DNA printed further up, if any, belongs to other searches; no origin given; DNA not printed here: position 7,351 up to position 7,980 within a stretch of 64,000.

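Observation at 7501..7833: Phage-encoded zinc-ribbon-HPr/Crh-like protein that keeps the HprK target serine but has no His15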

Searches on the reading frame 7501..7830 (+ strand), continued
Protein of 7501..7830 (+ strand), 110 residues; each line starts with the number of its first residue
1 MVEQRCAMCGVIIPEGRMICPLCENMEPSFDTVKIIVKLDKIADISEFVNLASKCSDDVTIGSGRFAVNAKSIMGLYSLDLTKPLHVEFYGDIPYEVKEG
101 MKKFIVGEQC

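Call 28: fold_search(model_id=the predicted structure, library=pdb)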
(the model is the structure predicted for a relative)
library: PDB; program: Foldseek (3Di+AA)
matches with E <= 10: 189; with E <= 0.001: 5
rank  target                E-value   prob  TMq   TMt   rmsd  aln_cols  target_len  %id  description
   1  1cm3                  7.2e-04  1.00  0.50  0.62   3.4        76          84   20  HIS15ASP HPR FROM E. COLI (released 2000-05-17)
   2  1cm2                  8.2e-04  1.00  0.49  0.61   3.5        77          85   19  STRUCTURE OF HIS15ASP HPR AFTER HYDROLYSIS OF RINGED SPECIES. (released 2000-05-17)
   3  3ihs_A                8.2e-04  1.00  0.50  0.62   3.6        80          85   25  Crystal Structure of a Phosphocarrier Protein HPr from Bacillus anthracis str. Ames (released 2009-08-11)
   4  3le1_A                9.3e-04  1.00  0.52  0.63   3.3        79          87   29  Crystal structure of apoHPr monomer from Thermoanaerobacter tengcongensis (released 2010-12-15)
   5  3le3_A                1.0e-03  1.00  0.51  0.61   3.5        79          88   28  Crystal structure of apoHPr monomer from Thermoanaerobacter tengcongensis (released 2010-12-15)
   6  3ihs_B                1.2e-03  1.00  0.52  0.66   3.5        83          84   25  Crystal Structure of a Phosphocarrier Protein HPr from Bacillus anthracis str. Ames (released 2009-08-11)
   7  3lfg_B                1.2e-03  1.00  0.51  0.61   3.4        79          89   28  Crystal structure of HPr-C-His from Thermoanaerobacter tengcongensis (released 2010-12-15)
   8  3lnw_A                1.3e-03  1.00  0.51  0.63   3.4        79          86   28  Close correlation of protein thermostability and self-buried area rate revealed by crystal structure of HPr from Therm (released 2011-02-16)
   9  1pch                  1.3e-03  1.00  0.50  0.60   3.7        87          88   23  STRUCTURAL EVIDENCE FOR THE EVOLUTIONARY DIVERGENCE OF MYCOPLASMA FROM GRAM-POSITIVE BACTERIA: THE HISTIDINE-CONTAINING  (released 1995-10-15)
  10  3ccd_A                1.4e-03  1.00  0.49  0.61   3.5        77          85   19  1.0 A Structure of Post-Succinimide His15Asp HPr (released 2008-10-21)
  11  1poh                  1.5e-03  1.00  0.50  0.62   3.5        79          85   19  THE 2.0 ANGSTROMS RESOLUTION STRUCTURE OF ESCHERICHIA COLI HISTIDINE-CONTAINING PHOSPHOCARRIER PROTEIN HPR: A REDETERMIN (released 1994-01-31)
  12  4xwj_B                1.5e-03  1.00  0.49  0.62   3.5        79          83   19  Histidine-containing phosphocarrier protein (HPr) and antisigma factor Rsd complex (released 2015-10-21)
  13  7x7h_B                1.7e-03  1.00  0.45  0.55   4.2        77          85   22  Crystal structure of Fructose regulator/Histidine phosphocarrier protein complex from Vibrio cholerae (released 2023-03-15)
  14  2hpr                  1.8e-03  1.00  0.49  0.59   3.5        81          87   25  HISTIDINE-CONTAINING PHOSPHOCARRIER PROTEIN HPR MUTANT WITH MET 51 REPLACED BY VAL AND SER 83 REPLACED BY CYS (M51V, S83 (released 1993-01-15)
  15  3le1_B                1.9e-03  1.00  0.52  0.65   4.2        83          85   28  Crystal structure of apoHPr monomer from Thermoanaerobacter tengcongensis (released 2010-12-15)
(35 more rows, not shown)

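Call 32: search_protein_families(library=pfam, proteins=[L083:7965-8198:+], max_evalue=0.01)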
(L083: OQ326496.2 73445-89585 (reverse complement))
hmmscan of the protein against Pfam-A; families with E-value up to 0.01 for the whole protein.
L083:7965-8198:+ (78 aa): 2 families
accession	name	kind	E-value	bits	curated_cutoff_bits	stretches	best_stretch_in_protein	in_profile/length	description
PF00381.24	PTS-HPr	-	3e-08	34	23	1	16-77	20-80/81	PTS HPr component phosphorylation site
PF16134.10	THOC2_N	-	0.0093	15.1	27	1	20-76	163-221/632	THO complex subunit 2 N-terminus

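Call 35: list_cluster_members(proteins=[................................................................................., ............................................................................, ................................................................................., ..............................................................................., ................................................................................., P0062, P0013, P0079])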
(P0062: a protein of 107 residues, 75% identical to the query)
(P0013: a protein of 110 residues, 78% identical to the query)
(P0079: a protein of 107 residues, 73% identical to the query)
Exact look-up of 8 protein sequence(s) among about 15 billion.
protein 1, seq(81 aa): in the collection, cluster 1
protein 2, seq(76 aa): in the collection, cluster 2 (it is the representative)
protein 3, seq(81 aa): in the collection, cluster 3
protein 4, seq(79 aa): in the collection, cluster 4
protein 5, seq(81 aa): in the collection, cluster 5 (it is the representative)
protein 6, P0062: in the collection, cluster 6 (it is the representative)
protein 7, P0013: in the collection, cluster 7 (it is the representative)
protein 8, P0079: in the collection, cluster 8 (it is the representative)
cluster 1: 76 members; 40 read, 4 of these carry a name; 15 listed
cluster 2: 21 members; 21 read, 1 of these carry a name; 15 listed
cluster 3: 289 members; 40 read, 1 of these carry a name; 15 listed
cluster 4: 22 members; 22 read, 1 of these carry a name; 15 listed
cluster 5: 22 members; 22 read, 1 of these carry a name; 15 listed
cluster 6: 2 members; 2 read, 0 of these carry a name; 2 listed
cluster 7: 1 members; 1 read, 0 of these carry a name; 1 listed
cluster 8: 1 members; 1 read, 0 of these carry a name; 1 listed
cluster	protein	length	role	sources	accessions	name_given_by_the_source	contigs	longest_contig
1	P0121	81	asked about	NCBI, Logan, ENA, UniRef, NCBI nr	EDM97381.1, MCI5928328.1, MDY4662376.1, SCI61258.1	MAG: HPr family phosphocarrier protein [Pseudoflavonifractor capillosus] | HPr domain-containing protein n=1 Tax=Pseudoflavonifractor capillosus ATCC 29799 ... | HPr family phosphocarrier protein [Pseudoflavonifractor capillosus]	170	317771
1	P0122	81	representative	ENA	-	-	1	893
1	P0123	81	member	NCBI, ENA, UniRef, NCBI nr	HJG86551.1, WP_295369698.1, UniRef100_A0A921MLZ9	HPr family phosphocarrier protein [Pseudoflavonifractor capillosus] | HPr family phosphocarrier protein n=1 Tax=Pseudoflavonifractor capillosus TaxID=106588 ...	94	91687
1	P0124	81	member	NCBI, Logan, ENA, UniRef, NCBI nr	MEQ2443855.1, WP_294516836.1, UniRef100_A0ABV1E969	HPr family phosphocarrier protein [Pseudoflavonifractor intestinihominis] | HPr family phosphocarrier protein n=1 Tax=Pseudoflavonifractor intestinihominis ... | HPr family phosphocarrier protein [uncultured Pseudoflavonifractor sp.]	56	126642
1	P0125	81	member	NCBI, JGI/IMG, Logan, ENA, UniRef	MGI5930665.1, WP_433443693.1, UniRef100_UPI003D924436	HPr family phosphocarrier protein [Pseudoflavonifractor sp.] | phosphocarrier protein HPr | HPr family phosphocarrier protein n=1 Tax=Pseudoflavonifractor sp. TaxID=1980281 ...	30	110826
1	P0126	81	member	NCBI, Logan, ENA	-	-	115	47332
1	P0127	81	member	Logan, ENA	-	-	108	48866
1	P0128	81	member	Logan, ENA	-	-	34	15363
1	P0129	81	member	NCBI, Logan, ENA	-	-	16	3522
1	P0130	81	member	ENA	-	-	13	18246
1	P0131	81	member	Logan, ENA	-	-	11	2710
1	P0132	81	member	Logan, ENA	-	-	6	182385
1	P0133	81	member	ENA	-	-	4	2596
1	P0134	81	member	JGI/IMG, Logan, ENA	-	-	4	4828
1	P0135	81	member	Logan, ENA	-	-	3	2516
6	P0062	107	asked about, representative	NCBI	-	-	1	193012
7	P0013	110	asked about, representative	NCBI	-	-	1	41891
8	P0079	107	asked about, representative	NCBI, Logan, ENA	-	-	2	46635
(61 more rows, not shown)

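Call 37: get_annotated_region(hit=H1, flank=6000)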
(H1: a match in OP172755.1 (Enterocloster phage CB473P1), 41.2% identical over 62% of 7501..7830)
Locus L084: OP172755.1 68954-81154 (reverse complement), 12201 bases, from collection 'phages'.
description: Enterocloster phage CB473P1, complete genome.
organism: Enterocloster phage CB473P1 (NCBI taxid 2968634)
taxonomy: Viruses; Duplodnaviria; Heunggongvirae; Uroviricota; Caudoviricetes
host: Enterocloster bolteae DA473; source: municipal sewage; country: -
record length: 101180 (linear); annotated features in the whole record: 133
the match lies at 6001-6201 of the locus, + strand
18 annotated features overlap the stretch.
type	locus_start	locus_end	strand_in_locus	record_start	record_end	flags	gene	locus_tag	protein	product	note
CDS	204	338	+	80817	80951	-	-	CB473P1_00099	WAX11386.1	hypothetical protein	-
CDS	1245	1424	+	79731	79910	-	-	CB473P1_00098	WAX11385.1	hypothetical protein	-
CDS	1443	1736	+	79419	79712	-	-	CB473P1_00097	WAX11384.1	hypothetical protein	-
CDS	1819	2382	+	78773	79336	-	-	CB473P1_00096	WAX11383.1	hypothetical protein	-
CDS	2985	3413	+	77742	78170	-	-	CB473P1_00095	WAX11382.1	hypothetical protein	-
CDS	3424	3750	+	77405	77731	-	-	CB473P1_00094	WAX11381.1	hypothetical protein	-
CDS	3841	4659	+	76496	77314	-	-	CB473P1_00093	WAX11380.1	hypothetical protein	-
CDS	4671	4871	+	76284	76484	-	-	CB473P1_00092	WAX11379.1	hypothetical protein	-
CDS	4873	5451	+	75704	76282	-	-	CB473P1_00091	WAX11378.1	hypothetical protein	-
CDS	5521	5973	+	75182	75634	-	-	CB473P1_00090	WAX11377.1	hypothetical protein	-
CDS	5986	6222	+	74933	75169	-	-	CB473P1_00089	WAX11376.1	hypothetical protein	-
CDS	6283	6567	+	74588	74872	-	-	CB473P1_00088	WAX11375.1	hypothetical protein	-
CDS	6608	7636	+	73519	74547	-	-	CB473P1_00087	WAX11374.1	hypothetical protein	-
CDS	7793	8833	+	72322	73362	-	-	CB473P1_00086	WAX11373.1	hypothetical protein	-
CDS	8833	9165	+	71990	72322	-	-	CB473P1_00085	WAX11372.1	hypothetical protein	-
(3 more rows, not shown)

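Call 38: find_related_loci(query=A1, collection=viral_contigs, flank=8000)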
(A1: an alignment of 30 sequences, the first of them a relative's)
Query A1 (110 aa) in viral_contigs; peptide patterns used: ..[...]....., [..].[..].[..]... (x = any residue, [..] = any of these).
36 stretches matched a pattern; 4 encode a relative of the query (tblastn E <= 1e-3); 4 distinct loci.
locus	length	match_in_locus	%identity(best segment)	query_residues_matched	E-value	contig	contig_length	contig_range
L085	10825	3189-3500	78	3-106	4e-53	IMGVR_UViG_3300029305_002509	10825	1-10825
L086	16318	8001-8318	75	1-106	4e-52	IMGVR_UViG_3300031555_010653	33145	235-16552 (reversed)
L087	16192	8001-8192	45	35-98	8e-14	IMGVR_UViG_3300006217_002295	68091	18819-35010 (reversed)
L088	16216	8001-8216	38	37-103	2e-7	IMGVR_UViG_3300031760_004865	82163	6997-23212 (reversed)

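Call 44: search_protein_representatives(alignment_id=A1)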
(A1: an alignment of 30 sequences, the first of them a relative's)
Query: 30 sequences, 107 profile positions. Proteins with E-value up to 0.001 (for the whole library): 2524; up to 1e-10: 161; up to 1e-30: 7. The best 150 are listed.
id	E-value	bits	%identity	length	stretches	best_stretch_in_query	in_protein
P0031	1.0e-55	202.7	-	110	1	1-107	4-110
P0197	2.4e-41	156.4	-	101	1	8-106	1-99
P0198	2.8e-38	146.6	-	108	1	4-106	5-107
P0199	5.8e-38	145.6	-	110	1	1-104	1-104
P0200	2.3e-36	140.4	-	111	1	1-107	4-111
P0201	3.3e-32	127.1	-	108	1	1-105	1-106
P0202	3.4e-32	127.0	-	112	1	1-105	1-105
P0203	1.8e-27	111.8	-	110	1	1-107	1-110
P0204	1.2e-25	106.0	-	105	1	1-106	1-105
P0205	1.7e-25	105.5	-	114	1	2-105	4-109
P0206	1.2e-24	102.7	-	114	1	3-106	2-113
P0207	2.1e-23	98.7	-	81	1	32-107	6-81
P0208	3.0e-23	98.2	-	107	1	1-106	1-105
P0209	5.0e-23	97.5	-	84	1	45-107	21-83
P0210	4.0e-22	94.6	-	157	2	26-88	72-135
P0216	1.1e-15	74.0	-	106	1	36-106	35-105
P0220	4.1e-15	72.1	-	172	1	27-107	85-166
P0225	2.8e-14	69.4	-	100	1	30-107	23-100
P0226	3.0e-14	69.3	-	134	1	7-86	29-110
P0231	9.2e-14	67.7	-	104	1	30-105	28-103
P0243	5.6e-13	65.2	-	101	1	30-104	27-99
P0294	1.0e-11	61.1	-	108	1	33-105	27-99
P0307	1.7e-11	60.4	-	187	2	31-105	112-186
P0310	1.8e-11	60.3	-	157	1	33-107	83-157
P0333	6.4e-11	58.6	-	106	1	31-104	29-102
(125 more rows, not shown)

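Call 48: find_encoding_contigs(protein=P0001, flank=10000, max_places=3)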
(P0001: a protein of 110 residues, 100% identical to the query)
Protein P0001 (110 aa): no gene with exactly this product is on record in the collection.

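Call 49: find_encoding_contigs(protein=P0002, flank=10000, max_places=3)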
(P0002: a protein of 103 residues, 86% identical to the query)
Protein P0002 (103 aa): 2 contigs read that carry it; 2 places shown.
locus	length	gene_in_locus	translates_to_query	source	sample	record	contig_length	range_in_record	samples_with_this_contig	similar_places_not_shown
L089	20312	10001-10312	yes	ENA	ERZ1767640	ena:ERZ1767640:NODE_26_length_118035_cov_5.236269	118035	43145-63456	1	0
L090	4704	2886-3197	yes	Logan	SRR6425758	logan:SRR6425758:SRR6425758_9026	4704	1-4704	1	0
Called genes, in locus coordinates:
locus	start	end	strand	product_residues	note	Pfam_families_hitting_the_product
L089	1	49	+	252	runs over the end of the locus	-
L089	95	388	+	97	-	PF04448:DUF551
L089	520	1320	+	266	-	PF02086:MethyltransfD12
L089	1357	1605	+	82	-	-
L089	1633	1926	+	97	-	-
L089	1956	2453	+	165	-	-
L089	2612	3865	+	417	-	PF09511:RNA_lig_T4_1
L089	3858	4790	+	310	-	PF08433:KTI12, PF13207:AAA_17 (weak), PF13238:AAA_18 (weak), PF13671:AAA_33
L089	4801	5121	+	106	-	-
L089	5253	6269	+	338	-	PF01507:PAPS_reduct (weak)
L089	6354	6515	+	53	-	-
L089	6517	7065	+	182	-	PF13521:AAA_28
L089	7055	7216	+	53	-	-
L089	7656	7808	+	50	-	-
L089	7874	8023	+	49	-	-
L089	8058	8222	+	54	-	-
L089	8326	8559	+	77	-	-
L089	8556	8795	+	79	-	-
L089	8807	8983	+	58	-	PF09723:Zn_ribbon_8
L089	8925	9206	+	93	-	-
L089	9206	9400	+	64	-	-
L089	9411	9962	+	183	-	PF06725:3D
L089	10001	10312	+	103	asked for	PF00381:PTS-HPr (weak)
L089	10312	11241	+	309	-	PF00112:Peptidase_C1, PF00395:SLH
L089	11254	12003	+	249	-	PF02511:Thy1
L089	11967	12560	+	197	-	-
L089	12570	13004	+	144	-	-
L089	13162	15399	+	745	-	PF03477:ATP-cone, PF13597:NRDD, PF01228:Gly_radical (weak)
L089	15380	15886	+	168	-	PF13353:Fer4_12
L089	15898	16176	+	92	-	PF00692:dUTPase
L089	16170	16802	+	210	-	PF13392:HNH_3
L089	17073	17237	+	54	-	PF00692:dUTPase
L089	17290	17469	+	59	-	-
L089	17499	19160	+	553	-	PF00239:Resolvase, PF07508:Recombinase, PF13408:Zn_ribbon_recom, PF14287:DUF4368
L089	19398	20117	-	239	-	PF01520:Amidase_3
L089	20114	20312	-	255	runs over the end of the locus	PF07833:Cu_amine_oxidN1, PF14220:DUF4329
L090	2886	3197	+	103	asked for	PF00381:PTS-HPr (weak)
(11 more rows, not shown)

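Call 63: search_protein_families(library=pfam, proteins=[P0307, P0220, P0310, P0226, P0216, P0225, P0231, P0243, P0294, P0333], max_evalue=0.01)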
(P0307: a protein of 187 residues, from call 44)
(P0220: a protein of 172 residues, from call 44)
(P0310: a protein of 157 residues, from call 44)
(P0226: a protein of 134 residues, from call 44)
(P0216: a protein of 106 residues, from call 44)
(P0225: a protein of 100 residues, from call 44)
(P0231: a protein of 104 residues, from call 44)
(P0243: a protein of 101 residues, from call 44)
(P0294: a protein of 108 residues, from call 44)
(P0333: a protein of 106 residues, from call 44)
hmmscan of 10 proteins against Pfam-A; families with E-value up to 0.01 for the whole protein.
P0307 (187 aa): 4 families
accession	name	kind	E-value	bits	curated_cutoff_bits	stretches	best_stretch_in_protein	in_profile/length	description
PF13248.11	Zn_ribbon_3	-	0.00047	20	27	0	19-29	2-12/26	zinc-ribbon domain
PF25164.1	CoiA_N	-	0.0019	18.1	26.3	1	12-31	11-29/50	Competence protein CoiA, N-terminal domain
PF04161.18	Arv1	-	0.0031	18.3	20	1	37-79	8-41/202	Arv1-like family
PF00381.24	PTS-HPr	-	0.0059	17.1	23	1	128-170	20-61/81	PTS HPr component phosphorylation site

P0220 (172 aa): 1 family
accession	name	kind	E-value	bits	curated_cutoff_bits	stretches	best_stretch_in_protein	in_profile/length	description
PF00381.24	PTS-HPr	-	6.7e-06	26.5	23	1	106-156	20-68/81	PTS HPr component phosphorylation site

P0310 (157 aa): 1 family
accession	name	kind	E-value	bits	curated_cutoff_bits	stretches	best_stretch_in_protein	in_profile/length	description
PF00381.24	PTS-HPr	-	4.3e-06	27.1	23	1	96-143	19-65/81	PTS HPr component phosphorylation site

P0226 (134 aa): 1 family
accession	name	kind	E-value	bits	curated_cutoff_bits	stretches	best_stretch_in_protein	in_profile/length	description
PF00381.24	PTS-HPr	-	3e-06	27.6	23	1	70-127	19-75/81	PTS HPr component phosphorylation site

P0216 (106 aa): 1 family
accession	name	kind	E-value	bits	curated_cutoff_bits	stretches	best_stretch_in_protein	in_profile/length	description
PF00381.24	PTS-HPr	-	9.3e-08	32.5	23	1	46-104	20-79/81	PTS HPr component phosphorylation site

P0225 (100 aa): 1 family
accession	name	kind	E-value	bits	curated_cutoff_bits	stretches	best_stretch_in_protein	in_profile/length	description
PF00381.24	PTS-HPr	-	3e-06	27.6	23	1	39-98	19-79/81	PTS HPr component phosphorylation site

P0231 (104 aa): 1 family
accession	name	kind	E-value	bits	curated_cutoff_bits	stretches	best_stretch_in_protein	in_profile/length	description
PF00381.24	PTS-HPr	-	9.8e-07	29.2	23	1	45-103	20-79/81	PTS HPr component phosphorylation site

P0243 (101 aa): 1 family
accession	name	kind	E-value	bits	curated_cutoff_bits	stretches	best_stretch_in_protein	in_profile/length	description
PF00381.24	PTS-HPr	-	4.5e-06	27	23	1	41-100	19-79/81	PTS HPr component phosphorylation site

P0294 (108 aa): 1 family
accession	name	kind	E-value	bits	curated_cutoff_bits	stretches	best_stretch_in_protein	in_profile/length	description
PF00381.24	PTS-HPr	-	1.3e-07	32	23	1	41-86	20-64/81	PTS HPr component phosphorylation site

P0333 (106 aa): 1 family
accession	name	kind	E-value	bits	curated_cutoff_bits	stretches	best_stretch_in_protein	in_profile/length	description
PF00381.24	PTS-HPr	-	0.002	18.6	23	1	46-87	21-61/81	PTS HPr component phosphorylation site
